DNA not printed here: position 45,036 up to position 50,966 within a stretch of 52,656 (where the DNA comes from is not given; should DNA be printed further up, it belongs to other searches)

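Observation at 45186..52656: Adjacent SF1 helicase pair: a UvrD-like ATPase and a ~1876-aa DUF4011/Upf1-like helicase/REase-like/DUF3320 giant, a candidate uncharacterised nucleic-acid surveillance module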

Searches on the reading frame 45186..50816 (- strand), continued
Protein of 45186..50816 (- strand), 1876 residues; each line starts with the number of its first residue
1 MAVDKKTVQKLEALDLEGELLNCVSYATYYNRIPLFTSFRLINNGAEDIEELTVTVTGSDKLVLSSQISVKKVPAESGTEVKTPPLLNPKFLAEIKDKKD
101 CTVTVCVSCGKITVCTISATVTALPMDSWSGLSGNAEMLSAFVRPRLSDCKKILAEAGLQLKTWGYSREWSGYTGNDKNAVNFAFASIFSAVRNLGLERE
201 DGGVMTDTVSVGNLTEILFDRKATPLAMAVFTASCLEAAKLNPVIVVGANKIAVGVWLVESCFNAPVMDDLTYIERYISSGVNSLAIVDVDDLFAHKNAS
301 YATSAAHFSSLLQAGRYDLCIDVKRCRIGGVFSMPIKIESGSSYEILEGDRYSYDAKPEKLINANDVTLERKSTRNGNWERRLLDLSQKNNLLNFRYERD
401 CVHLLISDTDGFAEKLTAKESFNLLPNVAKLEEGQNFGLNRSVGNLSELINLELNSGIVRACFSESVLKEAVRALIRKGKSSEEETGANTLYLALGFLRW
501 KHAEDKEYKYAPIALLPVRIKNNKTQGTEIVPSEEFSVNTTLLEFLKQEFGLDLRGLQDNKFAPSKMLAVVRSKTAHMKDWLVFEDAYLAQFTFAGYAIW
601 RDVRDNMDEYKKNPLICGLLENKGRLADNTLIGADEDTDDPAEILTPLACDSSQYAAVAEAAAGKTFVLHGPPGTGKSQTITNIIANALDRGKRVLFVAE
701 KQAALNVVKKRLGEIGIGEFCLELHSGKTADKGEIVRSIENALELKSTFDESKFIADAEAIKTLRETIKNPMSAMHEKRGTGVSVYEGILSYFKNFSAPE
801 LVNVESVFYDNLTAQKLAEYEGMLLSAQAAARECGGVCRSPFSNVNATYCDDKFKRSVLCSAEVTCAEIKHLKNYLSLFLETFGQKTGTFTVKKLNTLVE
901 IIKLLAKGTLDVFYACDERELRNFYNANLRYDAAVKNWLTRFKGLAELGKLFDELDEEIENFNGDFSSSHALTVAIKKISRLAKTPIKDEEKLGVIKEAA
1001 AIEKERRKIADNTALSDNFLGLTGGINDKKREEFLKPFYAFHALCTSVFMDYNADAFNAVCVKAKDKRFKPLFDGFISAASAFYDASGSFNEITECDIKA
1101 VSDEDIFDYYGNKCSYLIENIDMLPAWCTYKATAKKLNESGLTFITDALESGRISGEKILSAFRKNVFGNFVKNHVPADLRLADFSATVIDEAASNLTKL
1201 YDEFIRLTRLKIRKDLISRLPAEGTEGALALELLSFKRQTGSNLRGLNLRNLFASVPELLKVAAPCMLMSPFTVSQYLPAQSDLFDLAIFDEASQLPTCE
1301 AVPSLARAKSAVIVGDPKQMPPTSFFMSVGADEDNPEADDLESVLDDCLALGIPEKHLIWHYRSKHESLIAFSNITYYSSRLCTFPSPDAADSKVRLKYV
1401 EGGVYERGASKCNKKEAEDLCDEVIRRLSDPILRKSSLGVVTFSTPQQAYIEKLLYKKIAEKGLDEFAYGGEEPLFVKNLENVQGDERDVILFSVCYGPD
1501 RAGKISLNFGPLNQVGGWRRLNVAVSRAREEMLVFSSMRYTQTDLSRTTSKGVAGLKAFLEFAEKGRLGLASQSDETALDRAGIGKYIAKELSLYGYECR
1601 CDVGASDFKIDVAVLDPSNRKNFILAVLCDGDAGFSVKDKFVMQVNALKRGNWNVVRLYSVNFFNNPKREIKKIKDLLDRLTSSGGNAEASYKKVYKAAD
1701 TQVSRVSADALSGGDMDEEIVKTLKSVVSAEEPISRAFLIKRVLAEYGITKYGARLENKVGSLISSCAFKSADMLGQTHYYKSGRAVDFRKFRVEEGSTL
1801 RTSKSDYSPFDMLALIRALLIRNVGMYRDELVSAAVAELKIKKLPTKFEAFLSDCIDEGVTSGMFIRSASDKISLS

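Call 70: search_protein_families(library=pfam, proteins=[L122:2688-7733:+, L122:7770-11153:+, L136:12-4676:+, L136:7815-10577:+], max_evalue=0.001)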
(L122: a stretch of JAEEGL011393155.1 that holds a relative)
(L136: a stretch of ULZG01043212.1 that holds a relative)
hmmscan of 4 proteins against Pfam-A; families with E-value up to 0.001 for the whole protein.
L122:2688-7733:+ (1682 aa): 6 families
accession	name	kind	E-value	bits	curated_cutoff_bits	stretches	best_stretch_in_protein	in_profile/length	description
PF13195.11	DUF4011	-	1.4e-40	139.3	22.2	1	14-184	1-158/158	Protein of unknown function (DUF4011)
PF18741.7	MTES_1575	-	7.3e-33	113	38.2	1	1372-1468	1-95/96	REase_MTES_1575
PF13086.12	AAA_11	-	9.1e-19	68.7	27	2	1059-1101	212-253/257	AAA domain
PF13087.12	AAA_12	-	6.8e-16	58.9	27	1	1137-1322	16-193/195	AAA domain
PF13245.12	AAA_19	-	2.2e-07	31.6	25.1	0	293-351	1-61/134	AAA domain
PF13604.12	AAA_30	-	1.1e-06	29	27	1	290-353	3-68/191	AAA domain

L122:7770-11153:+ (1128 aa): 7 families
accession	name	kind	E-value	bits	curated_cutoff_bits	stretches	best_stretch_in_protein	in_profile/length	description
PF13245.12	AAA_19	-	9.6e-11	42.4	25.1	0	755-796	91-132/134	AAA domain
PF00580.27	UvrD-helicase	-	3.6e-10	40.4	23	1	207-799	5-257/271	UvrD/REP helicase N-terminal domain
PF04108.17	ATG17_like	-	0.0002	21.4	43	1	335-499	62-234/355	Autophagy protein ATG17-like domain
PF01443.25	Viral_helicase1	-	0.00024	21.4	21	0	760-946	65-226/228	Viral superfamily 1 RNA helicase core domain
PF13361.12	UvrD_C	-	0.00064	19.7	25.6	1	858-925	241-307/350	UvrD-like helicase C-terminal domain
PF07926.17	TPR_MLP1_2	-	0.00077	19.9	36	1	394-462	49-117/129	TPR/MLP1/MLP2-like protein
PF02321.23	OEP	-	0.001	19.4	22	1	387-464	99-175/187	Outer membrane efflux protein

L136:12-4676:+ (1555 aa): 3 families
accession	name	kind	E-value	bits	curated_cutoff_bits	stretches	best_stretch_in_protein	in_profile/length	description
PF18741.7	MTES_1575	-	3.9e-33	113.8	38.2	1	1248-1345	1-96/96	REase_MTES_1575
PF13087.12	AAA_12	-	8e-16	58.6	27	1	1015-1199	17-193/195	AAA domain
PF13086.12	AAA_11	-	1.3e-09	38.6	27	1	936-978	212-253/257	AAA domain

L136:7815-10577:+ (921 aa): 3 families
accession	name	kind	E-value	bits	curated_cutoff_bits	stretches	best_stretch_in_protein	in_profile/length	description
PF13245.12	AAA_19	-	6.6e-08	33.2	25.1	0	727-769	90-132/134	AAA domain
PF02562.22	PhoH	-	0.00064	19.7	27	0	727-769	119-161/205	PhoH-like protein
PF01443.25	Viral_helicase1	-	0.00093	19.5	21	0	213-245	2-34/228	Viral superfamily 1 RNA helicase core domain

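Call 74: search_protein_families(library=pfam, proteins=[L138:2806-7701:+, L159:197-4543:+, L159:4554-7133:+, L122:429-1886:+, L122:1903-2688:+, L119:1532-2695:+, L136:4693-5247:+, L136:5459-6427:+], max_evalue=0.001)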
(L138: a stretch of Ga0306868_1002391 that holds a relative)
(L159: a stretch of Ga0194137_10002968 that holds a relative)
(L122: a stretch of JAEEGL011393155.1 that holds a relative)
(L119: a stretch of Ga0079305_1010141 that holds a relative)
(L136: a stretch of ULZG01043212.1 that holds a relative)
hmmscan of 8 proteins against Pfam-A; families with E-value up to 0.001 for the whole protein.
L138:2806-7701:+ (1632 aa): 9 families
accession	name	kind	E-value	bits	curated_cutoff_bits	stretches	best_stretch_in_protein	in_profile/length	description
PF18741.7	MTES_1575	-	9.9e-31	106.1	38.2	1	1350-1442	1-96/96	REase_MTES_1575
PF13087.12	AAA_12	-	4.6e-19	69.2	27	1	1122-1310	3-191/195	AAA domain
PF13086.12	AAA_11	-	5.6e-17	62.8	27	2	353-482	3-137/257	AAA domain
PF13245.12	AAA_19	-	7.2e-11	42.8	25.1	1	365-417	10-64/134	AAA domain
PF13604.12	AAA_30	-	4.7e-10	40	27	1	353-412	3-64/191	AAA domain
PF04480.18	DUF559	-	2.6e-07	30.9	20.6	1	1361-1442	31-108/109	Protein of unknown function (DUF559)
PF20720.3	nSTAND3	-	3.3e-06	27.3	27.2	1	358-414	9-68/155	Novel STAND NTPase 3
PF00580.27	UvrD-helicase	-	3.5e-05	24.1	23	1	353-513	2-136/271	UvrD/REP helicase N-terminal domain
PF01443.25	Viral_helicase1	-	8.6e-05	22.9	21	0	1045-1092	47-100/228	Viral superfamily 1 RNA helicase core domain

L159:197-4543:+ (1449 aa): 12 families
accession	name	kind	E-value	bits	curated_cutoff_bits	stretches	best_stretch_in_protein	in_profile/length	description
PF18741.7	MTES_1575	-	9.8e-29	99.7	38.2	1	1302-1394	1-96/96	REase_MTES_1575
PF13086.12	AAA_11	-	5.3e-20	72.7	27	2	334-465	4-143/257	AAA domain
PF13087.12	AAA_12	-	2.5e-16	60.3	27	1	1076-1261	3-191/195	AAA domain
PF13604.12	AAA_30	-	3.1e-13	50.3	27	1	333-393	3-65/191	AAA domain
PF13245.12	AAA_19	-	3.8e-12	47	25.1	1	338-396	3-63/134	AAA domain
PF00580.27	UvrD-helicase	-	1.1e-08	35.6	23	1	334-457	3-111/271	UvrD/REP helicase N-terminal domain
PF20720.3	nSTAND3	-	5.8e-08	33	27.2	1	338-478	9-137/155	Novel STAND NTPase 3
PF04480.18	DUF559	-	9e-07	29.2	20.6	1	1312-1394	30-108/109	Protein of unknown function (DUF559)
PF04851.21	ResIII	-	6e-06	26.7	22.5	1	335-436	7-114/164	Type III restriction enzyme, res subunit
PF01443.25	Viral_helicase1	-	5.4e-05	23.6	21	0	1007-1046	58-100/228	Viral superfamily 1 RNA helicase core domain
PF09848.15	SLFN-g3_helicase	-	0.00023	21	24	0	349-398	4-55/354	Schlafen group 3, DNA/RNA helicase domain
PF00270.35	DEAD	-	0.00027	21.1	26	0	336-419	4-92/167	DEAD/DEAH box helicase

L159:4554-7133:+ (860 aa): 4 families
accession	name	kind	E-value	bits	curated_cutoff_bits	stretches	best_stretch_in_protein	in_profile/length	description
PF13245.12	AAA_19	-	2e-08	35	25.1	0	658-706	81-130/134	AAA domain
PF01443.25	Viral_helicase1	-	3.5e-07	30.7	21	0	658-859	50-227/228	Viral superfamily 1 RNA helicase core domain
PF00580.27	UvrD-helicase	-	8.8e-06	26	23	1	215-443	11-202/271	UvrD/REP helicase N-terminal domain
PF09848.15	SLFN-g3_helicase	-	2.6e-05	24.1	24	0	220-383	4-137/354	Schlafen group 3, DNA/RNA helicase domain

L122:429-1886:+ (486 aa): 2 families
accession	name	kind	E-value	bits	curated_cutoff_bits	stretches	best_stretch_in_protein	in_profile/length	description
PF09967.15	DUF2201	-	1.7e-17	64.1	26.4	1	357-484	1-122/123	VWA-like domain (DUF2201)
PF13203.12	DUF2201_N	-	4.1e-11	43.4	23.2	1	51-327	16-241/271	Putative metallopeptidase domain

L122:1903-2688:+ (262 aa): 1 family
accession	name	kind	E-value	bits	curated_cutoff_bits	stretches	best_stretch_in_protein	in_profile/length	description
PF01844.29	HNH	-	5.2e-08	33.4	21.4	1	189-245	1-47/47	HNH endonuclease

L119:1532-2695:+ (388 aa): 0 families

L136:4693-5247:+ (185 aa): 1 family
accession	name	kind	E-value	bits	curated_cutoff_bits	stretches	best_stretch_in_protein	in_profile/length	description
PF03235.19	GmrSD_N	-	7.2e-29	101.8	33.2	1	18-178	1-147/199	GmrSD restriction endonuclease, N-terminal domain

L136:5459-6427:+ (323 aa): 1 family
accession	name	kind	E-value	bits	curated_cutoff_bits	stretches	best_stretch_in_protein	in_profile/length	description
PF07510.16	GmrSD_C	-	2.9e-08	34.1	23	1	175-309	6-136/138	GmrSD restriction endonucleases, C-terminal domain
